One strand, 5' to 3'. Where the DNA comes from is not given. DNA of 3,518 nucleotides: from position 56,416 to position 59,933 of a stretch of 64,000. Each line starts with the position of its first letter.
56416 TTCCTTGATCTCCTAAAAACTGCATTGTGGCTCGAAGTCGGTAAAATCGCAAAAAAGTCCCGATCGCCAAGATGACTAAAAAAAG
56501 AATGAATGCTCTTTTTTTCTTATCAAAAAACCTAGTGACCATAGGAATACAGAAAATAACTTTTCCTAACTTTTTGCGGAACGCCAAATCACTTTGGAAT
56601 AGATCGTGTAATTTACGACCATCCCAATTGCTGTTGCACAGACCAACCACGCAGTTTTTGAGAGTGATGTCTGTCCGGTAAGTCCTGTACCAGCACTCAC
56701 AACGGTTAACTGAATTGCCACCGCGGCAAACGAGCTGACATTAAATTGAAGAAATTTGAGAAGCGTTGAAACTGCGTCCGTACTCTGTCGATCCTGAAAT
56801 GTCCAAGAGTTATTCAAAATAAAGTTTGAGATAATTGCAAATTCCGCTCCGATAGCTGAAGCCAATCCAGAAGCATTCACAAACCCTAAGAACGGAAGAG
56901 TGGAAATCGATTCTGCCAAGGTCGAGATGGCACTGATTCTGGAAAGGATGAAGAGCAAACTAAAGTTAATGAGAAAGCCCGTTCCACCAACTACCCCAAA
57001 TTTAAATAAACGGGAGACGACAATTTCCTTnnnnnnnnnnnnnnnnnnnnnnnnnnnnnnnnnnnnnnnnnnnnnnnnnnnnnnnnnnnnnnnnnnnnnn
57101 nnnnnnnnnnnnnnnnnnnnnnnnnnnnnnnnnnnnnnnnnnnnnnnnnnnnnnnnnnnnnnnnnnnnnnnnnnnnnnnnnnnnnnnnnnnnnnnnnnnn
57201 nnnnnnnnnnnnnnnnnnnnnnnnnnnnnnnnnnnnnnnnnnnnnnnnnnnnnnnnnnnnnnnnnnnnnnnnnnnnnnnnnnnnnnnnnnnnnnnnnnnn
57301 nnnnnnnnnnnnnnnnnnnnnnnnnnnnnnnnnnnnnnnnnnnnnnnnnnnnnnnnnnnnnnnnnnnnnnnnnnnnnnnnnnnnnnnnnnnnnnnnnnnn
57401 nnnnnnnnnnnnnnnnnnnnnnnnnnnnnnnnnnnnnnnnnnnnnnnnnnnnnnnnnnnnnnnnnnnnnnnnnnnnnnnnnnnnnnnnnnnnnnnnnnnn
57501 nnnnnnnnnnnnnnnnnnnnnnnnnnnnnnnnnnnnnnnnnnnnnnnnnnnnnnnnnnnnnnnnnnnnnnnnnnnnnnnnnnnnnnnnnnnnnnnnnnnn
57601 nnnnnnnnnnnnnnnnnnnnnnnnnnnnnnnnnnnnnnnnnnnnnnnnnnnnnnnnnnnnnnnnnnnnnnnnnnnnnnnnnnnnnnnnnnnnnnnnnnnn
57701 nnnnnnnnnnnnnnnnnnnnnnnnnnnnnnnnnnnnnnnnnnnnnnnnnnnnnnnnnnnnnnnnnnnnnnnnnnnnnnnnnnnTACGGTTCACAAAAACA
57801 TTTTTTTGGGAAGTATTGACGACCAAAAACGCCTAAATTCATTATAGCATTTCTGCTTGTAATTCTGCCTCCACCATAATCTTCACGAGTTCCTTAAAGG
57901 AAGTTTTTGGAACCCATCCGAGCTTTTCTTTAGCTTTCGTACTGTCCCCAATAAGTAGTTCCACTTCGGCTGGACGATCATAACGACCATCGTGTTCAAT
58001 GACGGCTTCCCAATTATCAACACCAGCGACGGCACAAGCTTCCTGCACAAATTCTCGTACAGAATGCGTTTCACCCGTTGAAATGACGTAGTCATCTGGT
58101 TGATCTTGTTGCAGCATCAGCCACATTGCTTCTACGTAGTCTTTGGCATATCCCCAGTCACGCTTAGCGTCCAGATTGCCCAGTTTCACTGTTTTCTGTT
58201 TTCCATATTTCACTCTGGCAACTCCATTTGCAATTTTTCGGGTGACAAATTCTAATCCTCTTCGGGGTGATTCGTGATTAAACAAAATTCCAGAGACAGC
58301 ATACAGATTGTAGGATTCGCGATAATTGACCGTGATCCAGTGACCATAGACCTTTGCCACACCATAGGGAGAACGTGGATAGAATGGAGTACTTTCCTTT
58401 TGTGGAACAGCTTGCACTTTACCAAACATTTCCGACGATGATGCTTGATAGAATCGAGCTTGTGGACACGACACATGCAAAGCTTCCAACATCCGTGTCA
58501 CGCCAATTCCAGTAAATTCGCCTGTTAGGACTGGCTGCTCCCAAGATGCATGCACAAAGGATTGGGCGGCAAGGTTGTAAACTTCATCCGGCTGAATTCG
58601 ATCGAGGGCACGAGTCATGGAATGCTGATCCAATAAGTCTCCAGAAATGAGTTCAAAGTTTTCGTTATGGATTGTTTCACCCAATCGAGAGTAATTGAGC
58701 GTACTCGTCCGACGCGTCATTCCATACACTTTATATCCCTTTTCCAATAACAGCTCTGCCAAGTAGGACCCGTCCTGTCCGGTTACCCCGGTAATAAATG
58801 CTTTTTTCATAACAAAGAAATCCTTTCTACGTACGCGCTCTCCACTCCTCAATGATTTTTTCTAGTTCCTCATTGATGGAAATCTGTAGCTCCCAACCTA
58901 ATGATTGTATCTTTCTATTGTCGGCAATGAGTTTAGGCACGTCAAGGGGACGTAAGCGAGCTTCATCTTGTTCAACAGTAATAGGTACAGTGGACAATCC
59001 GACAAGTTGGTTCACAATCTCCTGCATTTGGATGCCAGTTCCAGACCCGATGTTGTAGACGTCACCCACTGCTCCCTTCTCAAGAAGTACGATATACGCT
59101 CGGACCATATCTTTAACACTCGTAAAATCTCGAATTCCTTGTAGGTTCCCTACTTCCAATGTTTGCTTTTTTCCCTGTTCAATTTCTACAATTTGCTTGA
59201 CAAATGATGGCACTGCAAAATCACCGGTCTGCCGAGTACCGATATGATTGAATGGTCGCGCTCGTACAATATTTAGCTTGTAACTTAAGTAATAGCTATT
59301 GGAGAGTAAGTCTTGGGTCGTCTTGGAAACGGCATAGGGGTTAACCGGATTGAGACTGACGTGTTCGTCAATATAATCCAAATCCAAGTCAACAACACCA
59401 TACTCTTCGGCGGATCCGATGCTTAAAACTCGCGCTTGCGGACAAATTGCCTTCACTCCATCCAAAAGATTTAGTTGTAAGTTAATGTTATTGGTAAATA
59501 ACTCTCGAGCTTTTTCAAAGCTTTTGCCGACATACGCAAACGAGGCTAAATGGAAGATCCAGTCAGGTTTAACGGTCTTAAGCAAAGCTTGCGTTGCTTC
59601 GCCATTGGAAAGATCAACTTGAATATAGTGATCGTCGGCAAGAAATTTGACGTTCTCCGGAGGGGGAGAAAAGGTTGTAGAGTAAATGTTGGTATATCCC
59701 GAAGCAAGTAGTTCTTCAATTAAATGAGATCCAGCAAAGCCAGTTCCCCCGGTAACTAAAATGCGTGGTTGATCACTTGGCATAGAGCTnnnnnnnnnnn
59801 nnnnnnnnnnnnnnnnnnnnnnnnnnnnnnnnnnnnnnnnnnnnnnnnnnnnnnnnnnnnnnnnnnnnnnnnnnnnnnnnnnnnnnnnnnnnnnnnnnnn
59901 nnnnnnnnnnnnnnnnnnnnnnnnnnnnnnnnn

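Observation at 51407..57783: Three repeated modules pairing a Dpm1/GtrB-like lipid-P-sugar synthase with GT-C enzymes (gtr-like logic)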

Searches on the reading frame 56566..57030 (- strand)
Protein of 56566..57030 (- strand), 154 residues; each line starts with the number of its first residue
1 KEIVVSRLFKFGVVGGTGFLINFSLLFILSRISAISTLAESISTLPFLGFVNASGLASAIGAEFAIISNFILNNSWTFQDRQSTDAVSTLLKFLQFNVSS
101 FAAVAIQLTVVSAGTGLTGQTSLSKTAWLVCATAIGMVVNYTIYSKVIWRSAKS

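Call 72: search_solved_structures(query=window:56566-57030:-, max_evalue=10, show_alignments=2)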
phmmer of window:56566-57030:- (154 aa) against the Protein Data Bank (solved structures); distinct sequences matched with E-value up to 10: 1.
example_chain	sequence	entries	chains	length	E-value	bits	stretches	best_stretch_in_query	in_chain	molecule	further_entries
5mlz_A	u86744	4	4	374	0.03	17.5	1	41-99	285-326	Dolichol monophosphate mannose synthase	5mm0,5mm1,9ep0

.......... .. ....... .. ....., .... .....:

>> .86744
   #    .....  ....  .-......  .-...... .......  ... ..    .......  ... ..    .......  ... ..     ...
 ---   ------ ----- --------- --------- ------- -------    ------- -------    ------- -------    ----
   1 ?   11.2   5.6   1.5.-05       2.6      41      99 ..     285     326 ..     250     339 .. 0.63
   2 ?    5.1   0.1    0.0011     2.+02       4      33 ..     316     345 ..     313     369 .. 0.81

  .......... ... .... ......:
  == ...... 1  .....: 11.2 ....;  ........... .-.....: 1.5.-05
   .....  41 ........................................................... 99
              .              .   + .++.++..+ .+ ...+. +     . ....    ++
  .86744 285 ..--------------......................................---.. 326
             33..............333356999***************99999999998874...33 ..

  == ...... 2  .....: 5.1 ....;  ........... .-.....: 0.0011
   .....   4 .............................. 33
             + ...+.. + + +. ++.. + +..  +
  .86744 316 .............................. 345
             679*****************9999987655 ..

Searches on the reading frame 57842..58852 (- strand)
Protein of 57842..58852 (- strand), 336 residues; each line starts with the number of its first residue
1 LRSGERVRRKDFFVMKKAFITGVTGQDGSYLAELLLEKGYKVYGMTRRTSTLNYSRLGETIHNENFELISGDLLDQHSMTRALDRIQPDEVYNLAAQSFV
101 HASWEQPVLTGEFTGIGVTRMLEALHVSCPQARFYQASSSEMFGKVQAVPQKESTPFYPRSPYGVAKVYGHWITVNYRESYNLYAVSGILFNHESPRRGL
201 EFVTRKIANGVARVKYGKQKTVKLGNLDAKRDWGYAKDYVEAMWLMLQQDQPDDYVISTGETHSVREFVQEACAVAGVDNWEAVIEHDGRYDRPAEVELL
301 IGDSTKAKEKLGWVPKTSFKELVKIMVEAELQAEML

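Call 5: search_protein_families(library=pfam, proteins=[window:57842-58852:-], max_evalue=0.01)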
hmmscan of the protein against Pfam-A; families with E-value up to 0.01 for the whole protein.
window:57842-58852:- (336 aa): 6 families
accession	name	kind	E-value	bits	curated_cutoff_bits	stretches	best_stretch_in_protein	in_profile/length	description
PF16363.11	GDP_Man_Dehyd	-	3.3e-134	448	27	1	19-326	1-332/332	GDP-mannose 4,6 dehydratase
PF01370.27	Epimerase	-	2.4e-70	237.1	20.9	1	19-257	2-239/240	NAD dependent epimerase/dehydratase family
PF04321.23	RmlD_sub_bind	-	2.2e-08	34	27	1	18-188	3-150/287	RmlD substrate binding domain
PF05368.20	NmrA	-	3e-07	30.8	27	1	17-85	4-69/298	NmrA-like family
PF13460.12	NAD_binding_10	-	0.00052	20.4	27.2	1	22-84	1-59/184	NAD(P)H-binding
PF00106.31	adh_short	-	0.0088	16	26.6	0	16-87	1-72/195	short chain dehydrogenase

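Call 22: search_protein_families(library=ncbifam, proteins=[window:57842-58852:-], max_evalue=0.001)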
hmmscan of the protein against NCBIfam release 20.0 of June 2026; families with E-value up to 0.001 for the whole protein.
window:57842-58852:- (336 aa): 18 families
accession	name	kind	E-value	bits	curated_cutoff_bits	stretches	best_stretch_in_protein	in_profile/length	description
TIGR01472.1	gmd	equivalog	1.2e-134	448.8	415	1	16-332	1-340/342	GDP-mannose 4,6-dehydratase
TIGR01181.1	dTDP_gluc_dehyt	equivalog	1e-32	113.5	365.1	1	18-328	2-309/321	dTDP-glucose 4,6-dehydratase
TIGR04180.1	EDH_00030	hypoth_equivalog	3.9e-32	111.5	475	1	19-317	2-296/297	NAD-dependent 4,6-dehydratase LegB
TIGR02622.1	CDP_4_6_dhtase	equivalog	5.3e-24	85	278.45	1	12-328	1-328/352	CDP-glucose 4,6-dehydratase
TIGR01179.1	galE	equivalog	1.1e-21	77.1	262.3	2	19-191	3-174/332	UDP-glucose 4-epimerase GalE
NF007582.0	PRK10217.1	equivalog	2e-16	60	698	1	15-329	1-330/355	dTDP-glucose 4,6-dehydratase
NF007490.0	PRK10084.1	subfamily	1.5e-13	50.5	649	1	17-331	2-335/361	dTDP-glucose 4,6-dehydratase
NF052578.1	StrlDmthSdmBMthl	equivalog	6.5e-10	39.3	600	1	19-281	4-250/328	sterol demethylase protein SdmB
NF043036.1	ErythonDh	equivalog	3.7e-09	36.2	325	1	18-177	3-163/321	D-erythronate dehydrogenase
NF007956.0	PRK10675.1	subfamily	6.3e-08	32.1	394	1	18-173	3-159/338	UDP-glucose 4-epimerase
NF011728.1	PRK15181.1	equivalog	7.3e-08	31.8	760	1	3-195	3-197/348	Vi polysaccharide biosynthesis UDP-N-acetylglucosaminuronic acid C-4 epimerase TviC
TIGR03466.1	HpnA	hypoth_equivalog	1.4e-07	30.8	367.65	1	17-109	2-86/327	hopanoid-associated sugar epimerase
TIGR01214.1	rmlD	equivalog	7.3e-05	22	224.05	1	19-207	3-167/285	dTDP-4-dehydrorhamnose reductase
NF047922.1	GDPFucSynFcl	equivalog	8.6e-05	22.1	500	1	72-326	38-297/308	GDP-L-fucose synthase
NF042422.1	oxyalk_red_OleD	equivalog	0.00026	20.5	580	0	17-140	2-112/329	2-alkyl-3-oxoalkanoate reductase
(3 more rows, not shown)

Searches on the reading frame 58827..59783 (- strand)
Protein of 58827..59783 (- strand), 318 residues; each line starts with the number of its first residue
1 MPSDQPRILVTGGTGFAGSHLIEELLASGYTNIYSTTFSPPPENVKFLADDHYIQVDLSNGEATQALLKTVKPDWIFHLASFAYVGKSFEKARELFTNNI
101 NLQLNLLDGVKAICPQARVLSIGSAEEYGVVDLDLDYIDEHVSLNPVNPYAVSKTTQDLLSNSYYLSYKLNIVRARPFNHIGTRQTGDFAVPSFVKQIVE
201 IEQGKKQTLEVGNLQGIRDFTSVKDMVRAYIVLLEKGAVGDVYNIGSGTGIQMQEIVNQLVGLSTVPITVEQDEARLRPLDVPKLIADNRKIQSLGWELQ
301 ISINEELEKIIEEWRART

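Call 5: search_protein_families(library=pfam, proteins=[window:58827-59783:-], max_evalue=0.01)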
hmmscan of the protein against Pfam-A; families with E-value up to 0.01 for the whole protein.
window:58827-59783:- (318 aa): 6 families
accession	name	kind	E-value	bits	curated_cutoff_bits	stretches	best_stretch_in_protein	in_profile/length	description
PF16363.11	GDP_Man_Dehyd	-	6.7e-59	200.4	27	1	9-309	1-331/332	GDP-mannose 4,6 dehydratase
PF01370.27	Epimerase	-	2.8e-49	168.2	20.9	1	8-246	1-240/240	NAD dependent epimerase/dehydratase family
PF02719.21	Polysacc_synt_2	-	1e-07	31.9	20.2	1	8-268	1-251/293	Polysaccharide biosynthesis protein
PF04321.23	RmlD_sub_bind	-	1.8e-06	27.7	27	1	7-89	2-68/287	RmlD substrate binding domain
PF01073.25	3Beta_HSD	-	2.2e-05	24.1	22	1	9-101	1-94/280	3-beta hydroxysteroid dehydrogenase/isomerase family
PF07993.18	NAD_binding_4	-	0.00018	21.2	20.1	1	10-34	1-27/258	Male sterility protein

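Call 22: search_protein_families(library=ncbifam, proteins=[window:58827-59783:-], max_evalue=0.001)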
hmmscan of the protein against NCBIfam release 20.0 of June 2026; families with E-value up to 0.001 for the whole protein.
window:58827-59783:- (318 aa): 23 families
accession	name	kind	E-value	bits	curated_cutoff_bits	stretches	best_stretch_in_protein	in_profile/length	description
TIGR04180.1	EDH_00030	hypoth_equivalog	8.8e-43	146.5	475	1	8-297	1-292/297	NAD-dependent 4,6-dehydratase LegB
TIGR01181.1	dTDP_gluc_dehyt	equivalog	7.8e-41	140.2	365.1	1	7-312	1-309/321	dTDP-glucose 4,6-dehydratase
TIGR01179.1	galE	equivalog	1.3e-37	129.4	262.3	1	7-313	1-320/332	UDP-glucose 4-epimerase GalE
TIGR02622.1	CDP_4_6_dhtase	equivalog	4.4e-24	85.3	278.45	1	7-315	6-331/352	CDP-glucose 4,6-dehydratase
TIGR01472.1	gmd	equivalog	2e-23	83.1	415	1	9-307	4-331/342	GDP-mannose 4,6-dehydratase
TIGR02197.1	heptose_epim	equivalog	4.4e-23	81.9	274.6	1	8-261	1-257/316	ADP-glyceromanno-heptose 6-epimerase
NF007956.0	PRK10675.1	subfamily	2.9e-18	66.1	394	1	7-309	2-324/338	UDP-glucose 4-epimerase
NF007582.0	PRK10217.1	equivalog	7.5e-18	64.7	698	1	7-259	3-265/355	dTDP-glucose 4,6-dehydratase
NF007490.0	PRK10084.1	subfamily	2.3e-17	63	649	2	134-267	151-282/361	dTDP-glucose 4,6-dehydratase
NF047922.1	GDPFucSynFcl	equivalog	2.6e-16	60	500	1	52-312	33-299/308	GDP-L-fucose synthase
NF011728.1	PRK15181.1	equivalog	2.1e-14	53.3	760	1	7-257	17-275/348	Vi polysaccharide biosynthesis UDP-N-acetylglucosaminuronic acid C-4 epimerase TviC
NF041015.1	UDPsulfquin_syn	equivalog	1.6e-11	43.9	575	1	52-135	69-155/384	UDP-sulfoquinovose synthase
NF043036.1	ErythonDh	equivalog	2.8e-10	39.9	325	1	7-164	2-163/321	D-erythronate dehydrogenase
NF008360.0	PRK11150.1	equivalog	3.2e-10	39.7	452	1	8-260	2-250/310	ADP-glyceromanno-heptose 6-epimerase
NF052578.1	StrlDmthSdmBMthl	equivalog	1.1e-09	38.5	600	1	9-266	4-247/328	sterol demethylase protein SdmB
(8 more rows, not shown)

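Call 65: search_solved_structures(query=window:58827-59783:-, max_evalue=1e-10)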
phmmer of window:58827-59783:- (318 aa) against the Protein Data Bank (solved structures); distinct sequences matched with E-value up to 1e-10: 82 (the best 60 are shown).
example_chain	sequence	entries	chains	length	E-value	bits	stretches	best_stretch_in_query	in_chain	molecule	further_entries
2pk3_A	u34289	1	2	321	2.5e-60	207.7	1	7-315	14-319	GDP-6-deoxy-D-lyxo-4-hexulose reductase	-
6x3b_A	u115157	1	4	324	4.5e-39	137.9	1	7-317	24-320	GDP-6-deoxy-D-mannose reductase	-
7us5_A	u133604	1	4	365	8e-34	120.7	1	8-316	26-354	GDP-D-GLYCERO-D-MANNO-HEPTOSE 4,6-DEHYDRATASE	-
4lw8_A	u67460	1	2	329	6e-30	107.9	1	7-316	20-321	Putative epimerase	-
6bi4_A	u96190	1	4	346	3.3e-28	102.2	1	4-277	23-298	dTDP-glucose 4,6-dehydratase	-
8wxk_A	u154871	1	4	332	3.9e-27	98.7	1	4-314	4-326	UDP-glucose 4-epimerase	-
4zrm_A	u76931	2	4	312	3e-25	92.5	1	7-315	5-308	UDP-glucose 4-epimerase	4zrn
6vlo_A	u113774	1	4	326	2.1e-24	89.8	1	7-310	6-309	Putative dTDP-D-glucose 4,6-dehydratase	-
2hun_A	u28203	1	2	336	2.8e-23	86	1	7-312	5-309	336aa long hypothetical dTDP-glucose 4,6-dehydratase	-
1udc_A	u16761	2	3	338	9.8e-22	81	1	7-315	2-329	UDP-GALACTOSE-4-EPIMERASE | UDP-GALACTOSE 4-EPIMERASE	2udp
1lrk_A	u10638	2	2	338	9.8e-22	81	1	7-315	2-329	UDP-glucose 4-epimerase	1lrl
1lrj_A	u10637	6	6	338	9.8e-22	81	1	7-315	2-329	UDP-glucose 4-epimerase | UDP-GALACTOSE 4-EPIMERASE | UDP-GALACTOSE-4-EPIMERASE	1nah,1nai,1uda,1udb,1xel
1kvq_A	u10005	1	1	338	1.9e-21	80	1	7-315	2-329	UDP-GALACTOSE 4-EPIMERASE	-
1kvr_A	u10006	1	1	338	1.9e-21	80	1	7-315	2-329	UDP-GALACTOSE 4-EPIMERASE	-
1kvs_A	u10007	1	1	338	2.4e-21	79.7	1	7-315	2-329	UDP-GALACTOSE 4-EPIMERASE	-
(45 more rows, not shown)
